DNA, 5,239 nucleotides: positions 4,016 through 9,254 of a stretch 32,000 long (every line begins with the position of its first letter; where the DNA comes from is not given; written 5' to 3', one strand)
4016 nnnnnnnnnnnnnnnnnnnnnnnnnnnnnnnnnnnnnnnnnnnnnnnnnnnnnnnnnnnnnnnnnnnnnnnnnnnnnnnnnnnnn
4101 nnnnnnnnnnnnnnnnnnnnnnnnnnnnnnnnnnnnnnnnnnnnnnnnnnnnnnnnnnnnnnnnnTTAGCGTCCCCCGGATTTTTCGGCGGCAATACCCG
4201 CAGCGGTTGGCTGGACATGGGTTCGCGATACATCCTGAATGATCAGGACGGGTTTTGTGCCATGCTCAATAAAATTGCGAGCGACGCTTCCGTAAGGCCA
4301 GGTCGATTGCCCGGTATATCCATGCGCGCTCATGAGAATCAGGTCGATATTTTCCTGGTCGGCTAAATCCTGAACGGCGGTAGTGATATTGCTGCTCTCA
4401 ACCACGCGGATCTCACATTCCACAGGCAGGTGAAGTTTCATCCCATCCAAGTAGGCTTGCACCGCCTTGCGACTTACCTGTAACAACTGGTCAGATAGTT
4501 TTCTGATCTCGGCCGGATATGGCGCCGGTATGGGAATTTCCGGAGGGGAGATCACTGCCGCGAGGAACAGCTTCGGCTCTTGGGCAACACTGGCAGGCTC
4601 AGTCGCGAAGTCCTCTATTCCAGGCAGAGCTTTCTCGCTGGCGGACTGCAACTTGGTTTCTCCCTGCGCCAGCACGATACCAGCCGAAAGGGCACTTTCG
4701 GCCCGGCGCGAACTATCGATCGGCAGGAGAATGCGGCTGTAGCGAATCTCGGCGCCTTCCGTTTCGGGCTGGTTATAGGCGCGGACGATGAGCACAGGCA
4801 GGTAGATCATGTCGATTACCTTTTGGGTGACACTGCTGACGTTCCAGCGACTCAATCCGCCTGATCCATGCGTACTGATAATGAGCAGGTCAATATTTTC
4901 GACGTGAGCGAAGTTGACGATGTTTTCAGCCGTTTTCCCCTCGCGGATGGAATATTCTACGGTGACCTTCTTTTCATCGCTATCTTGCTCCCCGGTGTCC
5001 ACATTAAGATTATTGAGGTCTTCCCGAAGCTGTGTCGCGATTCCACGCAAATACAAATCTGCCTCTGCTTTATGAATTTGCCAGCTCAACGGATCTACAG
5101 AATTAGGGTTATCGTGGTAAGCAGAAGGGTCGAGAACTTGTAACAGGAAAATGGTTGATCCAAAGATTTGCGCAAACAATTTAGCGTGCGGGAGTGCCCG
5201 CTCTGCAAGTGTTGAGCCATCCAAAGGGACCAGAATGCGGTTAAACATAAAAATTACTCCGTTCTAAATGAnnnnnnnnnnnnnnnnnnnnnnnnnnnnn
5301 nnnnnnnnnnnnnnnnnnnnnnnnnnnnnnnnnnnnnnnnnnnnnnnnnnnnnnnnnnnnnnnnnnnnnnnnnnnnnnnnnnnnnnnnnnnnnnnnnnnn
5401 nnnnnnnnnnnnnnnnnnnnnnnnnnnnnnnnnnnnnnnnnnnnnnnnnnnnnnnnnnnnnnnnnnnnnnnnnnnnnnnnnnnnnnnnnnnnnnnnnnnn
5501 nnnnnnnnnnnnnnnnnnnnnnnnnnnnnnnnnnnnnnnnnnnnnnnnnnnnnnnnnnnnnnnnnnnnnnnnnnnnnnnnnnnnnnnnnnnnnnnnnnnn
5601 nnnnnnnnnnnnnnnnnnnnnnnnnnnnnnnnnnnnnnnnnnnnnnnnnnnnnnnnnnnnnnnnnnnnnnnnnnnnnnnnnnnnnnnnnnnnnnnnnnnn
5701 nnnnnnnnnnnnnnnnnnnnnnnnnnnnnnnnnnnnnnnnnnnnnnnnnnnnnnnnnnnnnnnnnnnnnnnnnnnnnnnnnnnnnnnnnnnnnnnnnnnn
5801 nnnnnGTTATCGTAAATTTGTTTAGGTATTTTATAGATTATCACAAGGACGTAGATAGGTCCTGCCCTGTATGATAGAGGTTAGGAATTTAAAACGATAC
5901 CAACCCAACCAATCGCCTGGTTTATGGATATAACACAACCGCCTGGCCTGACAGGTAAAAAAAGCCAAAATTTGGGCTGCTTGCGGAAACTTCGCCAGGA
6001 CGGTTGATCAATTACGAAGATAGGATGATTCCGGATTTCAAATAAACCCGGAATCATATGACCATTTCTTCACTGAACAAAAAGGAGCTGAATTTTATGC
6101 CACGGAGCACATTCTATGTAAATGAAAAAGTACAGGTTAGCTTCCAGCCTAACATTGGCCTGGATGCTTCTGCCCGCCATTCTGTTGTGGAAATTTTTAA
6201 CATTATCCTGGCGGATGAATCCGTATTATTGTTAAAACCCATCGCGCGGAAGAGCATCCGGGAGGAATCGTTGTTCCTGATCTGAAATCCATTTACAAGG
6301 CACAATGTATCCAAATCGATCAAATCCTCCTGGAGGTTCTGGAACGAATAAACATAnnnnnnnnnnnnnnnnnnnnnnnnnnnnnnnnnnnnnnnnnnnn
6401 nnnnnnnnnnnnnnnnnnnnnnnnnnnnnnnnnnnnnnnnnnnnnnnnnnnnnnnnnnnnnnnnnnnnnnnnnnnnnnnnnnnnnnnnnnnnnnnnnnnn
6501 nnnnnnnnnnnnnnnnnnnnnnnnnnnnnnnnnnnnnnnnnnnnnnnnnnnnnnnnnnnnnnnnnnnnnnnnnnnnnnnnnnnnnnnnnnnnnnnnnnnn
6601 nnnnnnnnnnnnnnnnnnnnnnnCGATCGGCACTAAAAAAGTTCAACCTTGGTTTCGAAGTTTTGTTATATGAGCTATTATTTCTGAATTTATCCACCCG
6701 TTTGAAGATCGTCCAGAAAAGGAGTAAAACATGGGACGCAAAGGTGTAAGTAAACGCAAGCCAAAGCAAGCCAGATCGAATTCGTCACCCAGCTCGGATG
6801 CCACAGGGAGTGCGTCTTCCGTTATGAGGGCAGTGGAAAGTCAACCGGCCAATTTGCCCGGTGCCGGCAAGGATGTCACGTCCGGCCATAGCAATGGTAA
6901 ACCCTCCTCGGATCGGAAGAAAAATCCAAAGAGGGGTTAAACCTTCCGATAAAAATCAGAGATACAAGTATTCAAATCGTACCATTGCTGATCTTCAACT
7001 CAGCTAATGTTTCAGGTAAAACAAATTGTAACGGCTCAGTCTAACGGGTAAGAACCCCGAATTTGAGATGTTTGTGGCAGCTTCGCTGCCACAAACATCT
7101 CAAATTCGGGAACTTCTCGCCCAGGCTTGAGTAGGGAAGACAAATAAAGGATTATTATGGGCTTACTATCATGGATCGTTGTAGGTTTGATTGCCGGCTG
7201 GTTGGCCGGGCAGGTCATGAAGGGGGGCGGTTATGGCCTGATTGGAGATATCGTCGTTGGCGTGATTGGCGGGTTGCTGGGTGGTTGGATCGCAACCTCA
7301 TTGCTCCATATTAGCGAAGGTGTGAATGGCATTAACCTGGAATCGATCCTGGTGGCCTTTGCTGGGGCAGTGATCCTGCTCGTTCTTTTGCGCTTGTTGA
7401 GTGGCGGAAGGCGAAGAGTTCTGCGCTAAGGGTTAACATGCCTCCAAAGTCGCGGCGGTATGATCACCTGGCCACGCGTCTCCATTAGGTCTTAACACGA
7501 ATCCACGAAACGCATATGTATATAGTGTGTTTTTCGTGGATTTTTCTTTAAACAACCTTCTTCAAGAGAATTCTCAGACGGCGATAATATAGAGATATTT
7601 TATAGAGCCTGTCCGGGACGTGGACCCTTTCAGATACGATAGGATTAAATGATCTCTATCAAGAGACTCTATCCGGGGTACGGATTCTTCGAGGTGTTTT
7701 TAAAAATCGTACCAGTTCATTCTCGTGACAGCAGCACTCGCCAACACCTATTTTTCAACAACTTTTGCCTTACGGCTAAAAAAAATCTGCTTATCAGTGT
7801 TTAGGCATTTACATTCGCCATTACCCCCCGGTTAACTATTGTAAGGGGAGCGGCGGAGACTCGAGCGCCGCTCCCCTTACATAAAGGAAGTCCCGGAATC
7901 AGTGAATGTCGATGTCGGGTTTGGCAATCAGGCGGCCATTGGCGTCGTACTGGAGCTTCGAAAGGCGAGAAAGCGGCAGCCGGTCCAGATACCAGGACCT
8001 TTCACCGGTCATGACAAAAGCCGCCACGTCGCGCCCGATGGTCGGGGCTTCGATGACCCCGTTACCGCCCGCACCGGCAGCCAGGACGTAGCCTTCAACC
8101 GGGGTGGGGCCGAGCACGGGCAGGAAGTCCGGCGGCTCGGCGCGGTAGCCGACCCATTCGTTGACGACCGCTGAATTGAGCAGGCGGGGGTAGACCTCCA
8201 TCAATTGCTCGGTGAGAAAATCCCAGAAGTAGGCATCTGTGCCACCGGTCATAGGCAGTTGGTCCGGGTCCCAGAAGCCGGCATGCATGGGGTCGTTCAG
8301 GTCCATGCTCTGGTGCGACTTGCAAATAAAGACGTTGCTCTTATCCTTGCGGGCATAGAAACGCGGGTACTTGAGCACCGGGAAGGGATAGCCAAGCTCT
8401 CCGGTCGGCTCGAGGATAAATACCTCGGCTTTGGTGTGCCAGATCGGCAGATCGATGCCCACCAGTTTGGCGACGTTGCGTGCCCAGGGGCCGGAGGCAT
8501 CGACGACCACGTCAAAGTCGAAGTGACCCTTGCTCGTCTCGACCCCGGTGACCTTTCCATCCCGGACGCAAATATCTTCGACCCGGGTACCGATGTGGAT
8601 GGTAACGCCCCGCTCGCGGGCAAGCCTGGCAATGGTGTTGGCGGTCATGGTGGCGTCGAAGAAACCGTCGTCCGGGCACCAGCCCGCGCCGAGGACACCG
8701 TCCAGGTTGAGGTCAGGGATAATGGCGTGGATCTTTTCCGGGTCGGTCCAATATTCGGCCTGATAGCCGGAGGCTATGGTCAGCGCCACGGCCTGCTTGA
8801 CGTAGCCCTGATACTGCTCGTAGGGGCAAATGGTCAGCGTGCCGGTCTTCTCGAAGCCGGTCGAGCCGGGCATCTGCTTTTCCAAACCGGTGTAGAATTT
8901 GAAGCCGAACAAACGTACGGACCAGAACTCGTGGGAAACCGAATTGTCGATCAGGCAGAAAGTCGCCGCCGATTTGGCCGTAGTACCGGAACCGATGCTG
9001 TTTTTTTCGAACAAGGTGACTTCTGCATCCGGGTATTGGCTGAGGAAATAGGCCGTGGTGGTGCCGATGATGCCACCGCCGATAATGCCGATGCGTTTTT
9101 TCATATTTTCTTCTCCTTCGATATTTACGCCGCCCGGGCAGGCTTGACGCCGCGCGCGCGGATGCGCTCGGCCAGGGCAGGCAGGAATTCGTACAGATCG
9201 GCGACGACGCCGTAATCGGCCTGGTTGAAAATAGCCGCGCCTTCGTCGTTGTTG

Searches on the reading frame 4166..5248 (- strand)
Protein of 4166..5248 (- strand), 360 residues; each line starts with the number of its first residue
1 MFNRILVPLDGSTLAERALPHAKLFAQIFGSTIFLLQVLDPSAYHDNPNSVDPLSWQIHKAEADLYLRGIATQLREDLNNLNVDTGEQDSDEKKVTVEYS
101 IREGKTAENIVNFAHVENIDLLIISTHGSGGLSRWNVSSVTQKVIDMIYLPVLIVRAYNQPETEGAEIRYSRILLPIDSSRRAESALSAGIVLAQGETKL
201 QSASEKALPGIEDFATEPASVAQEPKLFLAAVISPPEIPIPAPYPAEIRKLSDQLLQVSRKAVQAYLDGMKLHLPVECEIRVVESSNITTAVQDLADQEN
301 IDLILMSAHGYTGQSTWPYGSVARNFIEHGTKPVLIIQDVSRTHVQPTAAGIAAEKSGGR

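Call 8: search_protein_families(library=ncbifam, proteins=[window:4166-5248:-])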
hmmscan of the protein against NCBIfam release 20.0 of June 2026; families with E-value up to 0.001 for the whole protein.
window:4166-5248:- (360 aa): 4 families
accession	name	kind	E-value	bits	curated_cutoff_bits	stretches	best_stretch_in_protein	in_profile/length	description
NF012000.0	PRK15456.1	equivalog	2.2e-06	27.8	189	0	1-156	1-142/142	universal stress protein UspG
NF011581.0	PRK15005.1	equivalog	2.3e-06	27.9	166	0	1-156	1-144/144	universal stress protein UspF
NF008380.0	PRK11175.1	equivalog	6e-05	22.1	227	0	99-158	243-302/313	universal stress protein UspE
NF007512.0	PRK10116.1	equivalog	0.00014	21.9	167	0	99-155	83-137/142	universal stress protein UspC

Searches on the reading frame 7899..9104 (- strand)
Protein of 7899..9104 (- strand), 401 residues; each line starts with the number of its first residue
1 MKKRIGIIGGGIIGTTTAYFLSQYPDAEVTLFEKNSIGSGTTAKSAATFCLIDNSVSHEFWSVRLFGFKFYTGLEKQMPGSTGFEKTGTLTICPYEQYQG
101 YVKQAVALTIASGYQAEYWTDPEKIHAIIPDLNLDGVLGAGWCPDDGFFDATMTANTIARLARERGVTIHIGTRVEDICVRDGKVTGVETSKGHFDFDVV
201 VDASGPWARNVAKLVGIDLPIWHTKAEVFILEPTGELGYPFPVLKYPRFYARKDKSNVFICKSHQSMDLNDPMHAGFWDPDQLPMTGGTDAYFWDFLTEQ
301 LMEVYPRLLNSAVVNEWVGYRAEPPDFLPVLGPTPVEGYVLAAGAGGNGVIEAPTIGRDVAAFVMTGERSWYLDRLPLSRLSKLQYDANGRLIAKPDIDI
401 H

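Call 5: search_protein_families(library=pfam, proteins=[window:7899-9104:-])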
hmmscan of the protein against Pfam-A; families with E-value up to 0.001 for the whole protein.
window:7899-9104:- (401 aa): 8 families
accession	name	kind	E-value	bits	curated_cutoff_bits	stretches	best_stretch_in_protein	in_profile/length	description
PF01266.30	DAO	-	1.3e-58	199.6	27.9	1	5-362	2-352/353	FAD dependent oxidoreductase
PF04820.20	Trp_halogenase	-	1.5e-09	37.7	21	1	149-209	155-216/458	Tryptophan halogenase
PF07992.20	Pyr_redox_2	-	2.5e-07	30.9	26.1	0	2-36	142-175/291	Pyridine nucleotide-disulphide oxidoreductase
PF00070.33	Pyr_redox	-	5.3e-07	30.5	22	0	150-191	39-80/82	Pyridine nucleotide-disulphide oxidoreductase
PF13450.12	NAD_binding_8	-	1.1e-06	29.3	21.9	1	7-45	1-38/68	NAD(P)-binding Rossmann-like domain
PF13454.12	NAD_binding_9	-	2.9e-06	27.8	21.8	0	7-58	2-56/155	FAD-NAD(P)-binding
PF01946.23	Thi4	-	3.4e-05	23.6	26.2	0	5-41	20-57/235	Thi4 family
PF00890.30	FAD_binding_2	-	0.00019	21.2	20.4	0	7-57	4-53/414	FAD binding domain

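Call 7: search_protein_families(library=ncbifam, proteins=[window:7899-9104:-])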
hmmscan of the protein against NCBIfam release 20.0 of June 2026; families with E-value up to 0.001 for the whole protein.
window:7899-9104:- (401 aa): 33 families (the best 25 are shown)
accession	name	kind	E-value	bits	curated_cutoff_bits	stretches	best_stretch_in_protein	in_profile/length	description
TIGR02352.1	thiamin_ThiO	equivalog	2.4e-28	99.2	250.8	2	5-219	1-213/351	glycine oxidase ThiO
TIGR01373.1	soxB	subfamily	1.2e-24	86.9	529.45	1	7-233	35-265/407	sarcosine oxidase subunit beta family protein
NF001933.0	PRK00711.1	subfamily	3.4e-23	82.3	383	2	85-225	133-274/429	D-amino acid dehydrogenase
TIGR01377.1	soxA_mon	subfamily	3.7e-15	55.6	479.65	1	7-383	5-377/381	amino oxidase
NF033460.1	glycerol3P_ox_II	equivalog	3.8e-12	46.1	460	1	5-218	4-218/361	type 2 glycerol-3-phosphate oxidase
TIGR03377.1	glycerol3P_GlpA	equivalog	4.7e-12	45.2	552.8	1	83-232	76-228/530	anaerobic glycerol-3-phosphate dehydrogenase subunit GlpA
NF009074.0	PRK12409.1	equivalog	2e-10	40.4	494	1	101-225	148-275/410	D-amino acid dehydrogenase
TIGR03364.1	HpnW_proposed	hypoth_equivalog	2.8e-10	39.8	285.1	1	5-199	3-188/365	TIGR03364 family FAD-dependent oxidoreductase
NF008726.1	PRK11728.1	equivalog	3.9e-10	39.1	299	1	119-219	117-213/389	L-2-hydroxyglutarate oxidase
NF008425.0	PRK11259.1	equivalog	1.4e-09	37.4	257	1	67-381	69-375/377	N-methyl-L-tryptophan oxidase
NF058655.1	CrtID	equivalog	1.8e-08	33.7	640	1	141-202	212-270/478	bifunctional phytoene desaturase/3,4-desaturase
NF005560.0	PRK07233.1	equivalog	4.6e-08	32.3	252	0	4-41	2-38/435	hypothetical protein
NF040813.1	pro_dh_Thprot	equivalog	4.7e-08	32.5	600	0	7-47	4-41/362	D-proline dehydrogenase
NF045637.1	carotdesatCrtDProt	equivalog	2.6e-07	29.6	580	1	153-207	223-278/485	1-hydroxycarotenoid 3,4-desaturase CrtD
TIGR03329.1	Phn_aa_oxid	hypoth_equivalog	3.6e-07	29.3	632.8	0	4-67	26-87/460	putative aminophosphonate oxidoreductase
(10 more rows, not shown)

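Call 42: search_solved_structures(query=window:7899-9104:-, max_evalue=1e-8)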
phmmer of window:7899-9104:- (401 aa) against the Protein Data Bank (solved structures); distinct sequences matched with E-value up to 1e-8: 18.
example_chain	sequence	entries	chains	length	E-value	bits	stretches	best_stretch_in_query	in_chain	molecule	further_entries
4pab_A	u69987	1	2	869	4.3e-31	111.8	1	6-383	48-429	Dimethylglycine dehydrogenase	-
4p9s_A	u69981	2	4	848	3.9e-30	108.6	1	6-383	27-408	Dimethylglycine dehydrogenase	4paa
1y56_B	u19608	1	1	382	1.2e-28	103.8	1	2-234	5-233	sarcosine oxidase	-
5l46_A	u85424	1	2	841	6e-28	101.4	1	6-383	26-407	Dimethylglycine dehydrogenase, mitochondrial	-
4ysh_A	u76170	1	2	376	9.5e-17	64.5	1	5-378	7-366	Glycine oxidase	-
7cyx_A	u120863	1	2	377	2.2e-16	63.3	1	4-377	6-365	Glycine oxidase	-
7fgp_A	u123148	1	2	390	3.4e-15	59.4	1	7-269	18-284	Glycine/D-amino acid oxidase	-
2gag_B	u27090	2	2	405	6.1e-15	58.6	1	7-365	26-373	heterotetrameric sarcosine oxidase beta-subunit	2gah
1pj5_A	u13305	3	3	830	3.7e-14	56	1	4-382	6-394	N,N-dimethylglycine oxidase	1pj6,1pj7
3gsi_A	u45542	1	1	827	4.3e-14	55.8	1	4-382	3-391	N,N-dimethylglycine oxidase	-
3ada_B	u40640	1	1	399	1.2e-13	54.3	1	5-363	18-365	SARCOSINE OXIDASE BETA SUBUNIT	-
1vrq_B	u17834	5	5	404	1.3e-13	54.2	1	5-363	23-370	Sarcosine oxidase beta subunit | Subunit beta of sarcosine oxidase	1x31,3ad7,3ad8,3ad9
3if9_A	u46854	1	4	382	2.9e-13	53.1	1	7-369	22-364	Glycine oxidase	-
9woz_A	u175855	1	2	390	4.2e-13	52.5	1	7-369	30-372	Glycine oxidase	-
1ryi_A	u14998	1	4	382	4.4e-13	52.5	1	7-369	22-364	GLYCINE OXIDASE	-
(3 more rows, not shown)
